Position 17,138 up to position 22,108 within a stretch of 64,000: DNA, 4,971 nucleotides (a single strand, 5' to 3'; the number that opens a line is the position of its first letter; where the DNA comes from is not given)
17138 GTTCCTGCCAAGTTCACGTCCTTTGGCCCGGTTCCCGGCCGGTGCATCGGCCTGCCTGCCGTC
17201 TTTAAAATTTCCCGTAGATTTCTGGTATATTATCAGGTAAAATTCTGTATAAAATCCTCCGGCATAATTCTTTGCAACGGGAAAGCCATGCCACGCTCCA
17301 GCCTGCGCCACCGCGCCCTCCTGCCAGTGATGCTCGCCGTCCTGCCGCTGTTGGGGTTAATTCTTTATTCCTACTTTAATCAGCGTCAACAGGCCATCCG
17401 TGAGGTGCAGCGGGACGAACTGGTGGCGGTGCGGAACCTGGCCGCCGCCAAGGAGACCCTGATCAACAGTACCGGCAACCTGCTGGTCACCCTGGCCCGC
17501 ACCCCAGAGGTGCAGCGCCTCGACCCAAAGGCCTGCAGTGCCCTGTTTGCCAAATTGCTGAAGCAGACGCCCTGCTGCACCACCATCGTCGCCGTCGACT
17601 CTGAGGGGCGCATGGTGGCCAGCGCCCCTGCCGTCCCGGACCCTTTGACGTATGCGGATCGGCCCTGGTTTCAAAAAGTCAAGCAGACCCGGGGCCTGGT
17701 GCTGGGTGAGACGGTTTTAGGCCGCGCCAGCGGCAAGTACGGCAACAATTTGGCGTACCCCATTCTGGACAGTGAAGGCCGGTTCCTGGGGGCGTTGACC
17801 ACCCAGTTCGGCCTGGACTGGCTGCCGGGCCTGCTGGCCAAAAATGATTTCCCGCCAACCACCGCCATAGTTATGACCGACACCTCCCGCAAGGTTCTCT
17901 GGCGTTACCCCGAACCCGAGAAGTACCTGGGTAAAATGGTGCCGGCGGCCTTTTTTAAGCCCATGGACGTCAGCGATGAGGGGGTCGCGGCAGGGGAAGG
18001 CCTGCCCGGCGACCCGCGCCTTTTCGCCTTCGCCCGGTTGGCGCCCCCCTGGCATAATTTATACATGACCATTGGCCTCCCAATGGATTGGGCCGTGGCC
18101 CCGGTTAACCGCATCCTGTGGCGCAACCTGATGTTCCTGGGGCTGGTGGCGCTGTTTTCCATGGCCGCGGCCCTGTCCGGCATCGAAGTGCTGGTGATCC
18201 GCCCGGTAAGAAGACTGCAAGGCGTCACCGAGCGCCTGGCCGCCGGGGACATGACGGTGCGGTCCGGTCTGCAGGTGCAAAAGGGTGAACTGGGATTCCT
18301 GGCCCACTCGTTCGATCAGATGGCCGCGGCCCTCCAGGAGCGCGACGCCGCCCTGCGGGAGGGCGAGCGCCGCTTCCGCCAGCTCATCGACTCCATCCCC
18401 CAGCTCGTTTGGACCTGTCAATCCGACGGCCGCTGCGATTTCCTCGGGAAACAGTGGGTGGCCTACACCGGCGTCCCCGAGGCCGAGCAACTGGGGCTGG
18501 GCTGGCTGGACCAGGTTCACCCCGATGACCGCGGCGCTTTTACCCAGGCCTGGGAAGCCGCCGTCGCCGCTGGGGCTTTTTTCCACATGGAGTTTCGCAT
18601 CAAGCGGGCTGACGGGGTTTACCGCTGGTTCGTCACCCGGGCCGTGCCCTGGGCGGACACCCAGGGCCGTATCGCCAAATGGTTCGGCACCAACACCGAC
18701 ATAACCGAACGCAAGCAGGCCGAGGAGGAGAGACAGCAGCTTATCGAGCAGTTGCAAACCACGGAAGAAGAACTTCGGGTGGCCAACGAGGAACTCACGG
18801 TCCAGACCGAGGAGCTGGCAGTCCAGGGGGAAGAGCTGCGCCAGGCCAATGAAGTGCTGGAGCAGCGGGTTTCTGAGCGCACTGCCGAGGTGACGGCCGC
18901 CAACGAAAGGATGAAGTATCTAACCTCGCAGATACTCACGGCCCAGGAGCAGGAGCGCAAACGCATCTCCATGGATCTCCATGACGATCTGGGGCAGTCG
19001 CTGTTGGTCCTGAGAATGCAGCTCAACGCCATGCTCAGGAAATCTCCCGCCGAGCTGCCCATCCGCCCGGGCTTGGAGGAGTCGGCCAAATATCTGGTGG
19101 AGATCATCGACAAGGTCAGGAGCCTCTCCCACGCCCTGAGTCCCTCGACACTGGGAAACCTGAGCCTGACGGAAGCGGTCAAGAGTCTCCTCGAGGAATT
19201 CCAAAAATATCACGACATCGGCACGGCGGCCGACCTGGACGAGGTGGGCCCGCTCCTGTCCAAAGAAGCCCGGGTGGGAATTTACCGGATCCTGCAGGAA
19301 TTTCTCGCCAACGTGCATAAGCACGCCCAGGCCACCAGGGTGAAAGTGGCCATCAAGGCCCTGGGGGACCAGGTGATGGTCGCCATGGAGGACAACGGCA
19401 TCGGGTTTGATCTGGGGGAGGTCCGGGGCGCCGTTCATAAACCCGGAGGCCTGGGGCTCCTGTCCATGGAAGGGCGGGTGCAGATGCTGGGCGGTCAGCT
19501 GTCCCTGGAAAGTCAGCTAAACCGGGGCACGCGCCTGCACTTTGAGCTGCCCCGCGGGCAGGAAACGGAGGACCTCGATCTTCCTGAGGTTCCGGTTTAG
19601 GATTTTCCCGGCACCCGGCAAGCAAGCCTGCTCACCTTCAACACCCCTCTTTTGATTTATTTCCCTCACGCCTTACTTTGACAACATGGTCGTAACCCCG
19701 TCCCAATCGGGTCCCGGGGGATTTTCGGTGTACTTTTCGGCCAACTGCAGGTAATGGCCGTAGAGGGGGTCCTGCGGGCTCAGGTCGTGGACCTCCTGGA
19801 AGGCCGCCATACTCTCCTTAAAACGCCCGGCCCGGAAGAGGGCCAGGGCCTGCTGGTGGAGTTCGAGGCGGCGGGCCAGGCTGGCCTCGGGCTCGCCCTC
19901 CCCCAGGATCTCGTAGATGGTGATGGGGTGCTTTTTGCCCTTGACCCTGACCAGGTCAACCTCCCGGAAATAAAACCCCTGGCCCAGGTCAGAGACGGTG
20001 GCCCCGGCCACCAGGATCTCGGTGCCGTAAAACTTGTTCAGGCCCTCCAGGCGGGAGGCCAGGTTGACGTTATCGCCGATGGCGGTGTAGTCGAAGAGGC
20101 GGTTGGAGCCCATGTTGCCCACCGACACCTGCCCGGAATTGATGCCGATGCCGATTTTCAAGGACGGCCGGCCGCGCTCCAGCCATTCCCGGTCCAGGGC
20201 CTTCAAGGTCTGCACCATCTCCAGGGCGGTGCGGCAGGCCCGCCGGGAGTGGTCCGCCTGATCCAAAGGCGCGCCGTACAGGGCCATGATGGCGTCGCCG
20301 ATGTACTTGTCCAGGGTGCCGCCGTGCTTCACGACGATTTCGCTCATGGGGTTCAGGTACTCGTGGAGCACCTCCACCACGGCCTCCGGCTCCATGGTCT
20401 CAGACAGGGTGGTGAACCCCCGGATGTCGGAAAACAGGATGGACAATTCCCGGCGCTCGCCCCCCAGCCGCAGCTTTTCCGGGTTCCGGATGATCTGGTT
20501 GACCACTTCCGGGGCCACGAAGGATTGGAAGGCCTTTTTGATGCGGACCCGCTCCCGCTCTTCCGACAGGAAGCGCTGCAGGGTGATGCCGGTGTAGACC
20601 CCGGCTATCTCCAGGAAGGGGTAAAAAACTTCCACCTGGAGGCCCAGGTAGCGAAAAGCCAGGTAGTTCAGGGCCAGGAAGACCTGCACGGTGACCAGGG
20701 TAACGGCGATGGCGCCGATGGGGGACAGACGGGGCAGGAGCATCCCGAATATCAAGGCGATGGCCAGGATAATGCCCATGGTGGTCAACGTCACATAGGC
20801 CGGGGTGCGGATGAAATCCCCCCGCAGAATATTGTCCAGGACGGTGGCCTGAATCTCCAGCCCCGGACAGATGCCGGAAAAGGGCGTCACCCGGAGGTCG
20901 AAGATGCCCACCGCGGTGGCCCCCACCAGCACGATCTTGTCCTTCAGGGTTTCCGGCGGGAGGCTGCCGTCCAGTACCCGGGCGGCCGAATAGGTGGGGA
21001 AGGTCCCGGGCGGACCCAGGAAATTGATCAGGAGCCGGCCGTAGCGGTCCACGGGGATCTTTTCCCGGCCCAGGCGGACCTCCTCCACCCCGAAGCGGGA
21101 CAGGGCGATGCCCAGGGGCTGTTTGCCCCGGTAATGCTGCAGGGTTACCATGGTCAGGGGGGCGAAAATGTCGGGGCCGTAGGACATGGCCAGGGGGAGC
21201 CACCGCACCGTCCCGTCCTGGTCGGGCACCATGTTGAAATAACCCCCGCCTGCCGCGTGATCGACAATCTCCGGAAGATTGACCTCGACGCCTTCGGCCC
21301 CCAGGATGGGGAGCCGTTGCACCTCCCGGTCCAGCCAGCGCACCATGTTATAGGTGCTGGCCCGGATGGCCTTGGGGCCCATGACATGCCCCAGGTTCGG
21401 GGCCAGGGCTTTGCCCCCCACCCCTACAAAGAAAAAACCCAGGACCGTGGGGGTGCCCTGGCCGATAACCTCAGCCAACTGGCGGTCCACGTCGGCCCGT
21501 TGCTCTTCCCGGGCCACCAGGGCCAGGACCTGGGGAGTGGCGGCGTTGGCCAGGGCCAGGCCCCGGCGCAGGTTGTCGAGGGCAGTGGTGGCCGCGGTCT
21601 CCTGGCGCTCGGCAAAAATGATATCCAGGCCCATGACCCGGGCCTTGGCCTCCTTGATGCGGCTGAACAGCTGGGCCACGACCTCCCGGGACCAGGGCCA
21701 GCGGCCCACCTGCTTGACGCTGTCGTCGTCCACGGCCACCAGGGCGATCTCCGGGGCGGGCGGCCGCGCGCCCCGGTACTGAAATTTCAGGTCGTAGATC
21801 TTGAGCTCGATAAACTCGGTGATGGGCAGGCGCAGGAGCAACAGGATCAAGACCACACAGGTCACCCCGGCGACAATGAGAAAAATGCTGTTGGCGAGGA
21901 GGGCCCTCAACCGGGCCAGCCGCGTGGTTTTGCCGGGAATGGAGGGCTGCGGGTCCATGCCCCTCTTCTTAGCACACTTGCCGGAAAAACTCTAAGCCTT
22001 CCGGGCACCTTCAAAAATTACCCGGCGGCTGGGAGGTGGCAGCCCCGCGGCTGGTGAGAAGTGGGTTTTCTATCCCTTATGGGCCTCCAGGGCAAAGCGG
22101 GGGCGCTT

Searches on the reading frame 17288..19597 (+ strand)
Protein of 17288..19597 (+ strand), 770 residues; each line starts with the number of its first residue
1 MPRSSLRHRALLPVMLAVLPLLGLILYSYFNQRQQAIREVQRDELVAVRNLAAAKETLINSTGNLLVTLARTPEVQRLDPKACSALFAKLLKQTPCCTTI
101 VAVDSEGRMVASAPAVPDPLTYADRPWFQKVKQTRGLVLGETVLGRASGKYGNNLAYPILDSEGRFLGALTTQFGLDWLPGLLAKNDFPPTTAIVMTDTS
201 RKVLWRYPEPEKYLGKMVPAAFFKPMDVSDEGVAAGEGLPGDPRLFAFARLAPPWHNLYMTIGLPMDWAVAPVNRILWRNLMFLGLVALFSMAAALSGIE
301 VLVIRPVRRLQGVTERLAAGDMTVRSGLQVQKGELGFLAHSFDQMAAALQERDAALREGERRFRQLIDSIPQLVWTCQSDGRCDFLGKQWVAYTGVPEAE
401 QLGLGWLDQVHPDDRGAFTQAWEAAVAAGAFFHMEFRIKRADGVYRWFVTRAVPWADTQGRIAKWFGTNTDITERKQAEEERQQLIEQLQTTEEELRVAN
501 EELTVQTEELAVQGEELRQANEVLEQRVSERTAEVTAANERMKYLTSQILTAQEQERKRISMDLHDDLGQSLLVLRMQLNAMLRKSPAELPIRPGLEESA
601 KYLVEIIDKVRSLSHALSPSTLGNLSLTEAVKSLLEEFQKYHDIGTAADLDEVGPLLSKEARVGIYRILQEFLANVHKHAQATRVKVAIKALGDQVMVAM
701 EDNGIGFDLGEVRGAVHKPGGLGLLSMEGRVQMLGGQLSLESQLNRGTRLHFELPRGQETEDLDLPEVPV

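Call 47: search_protein_families(library=pfam, proteins=[window:17288-19597:+], max_evalue=0.00001)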
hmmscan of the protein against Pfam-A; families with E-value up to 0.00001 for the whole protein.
window:17288-19597:+ (770 aa): 7 families
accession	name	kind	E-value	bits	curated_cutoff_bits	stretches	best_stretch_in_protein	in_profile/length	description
PF08447.18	PAS_3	-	2.1e-17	63.6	25.6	1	388-469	6-89/89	PAS fold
PF08448.16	PAS_4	-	8.9e-15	55.3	23.1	1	368-477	2-110/110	PAS fold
PF02518.31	HATPase_c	-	1.1e-13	52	26.4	1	663-756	4-109/111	Histidine kinase-, DNA gyrase B-, and HSP90-like ATPase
PF07730.19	HisKA_3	-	1.6e-11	45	24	1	556-622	1-68/68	Histidine kinase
PF00672.30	HAMP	-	5.3e-10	39.9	25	1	303-351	6-53/53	HAMP domain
PF02743.24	dCache_1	-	4.8e-09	36.6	45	1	36-192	3-168/240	Cache domain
PF00989.32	PAS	-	5.3e-07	30.1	22.6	1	362-472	2-113/113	PAS fold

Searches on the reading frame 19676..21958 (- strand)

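Call 47: search_protein_families(library=pfam, proteins=[window:19676-21958:-], max_evalue=0.00001)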
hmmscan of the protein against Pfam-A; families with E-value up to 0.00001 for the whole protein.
window:19676-21958:- (761 aa): 2 families
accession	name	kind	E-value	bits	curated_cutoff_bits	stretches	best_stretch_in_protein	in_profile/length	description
PF05226.16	CHASE2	-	6.6e-63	213.1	26.3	1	35-405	3-250/257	CHASE2 domain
PF00211.25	Guanylate_cyc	-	4.3e-26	92.1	21.9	1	504-682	8-179/183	Adenylate and Guanylate cyclase catalytic domain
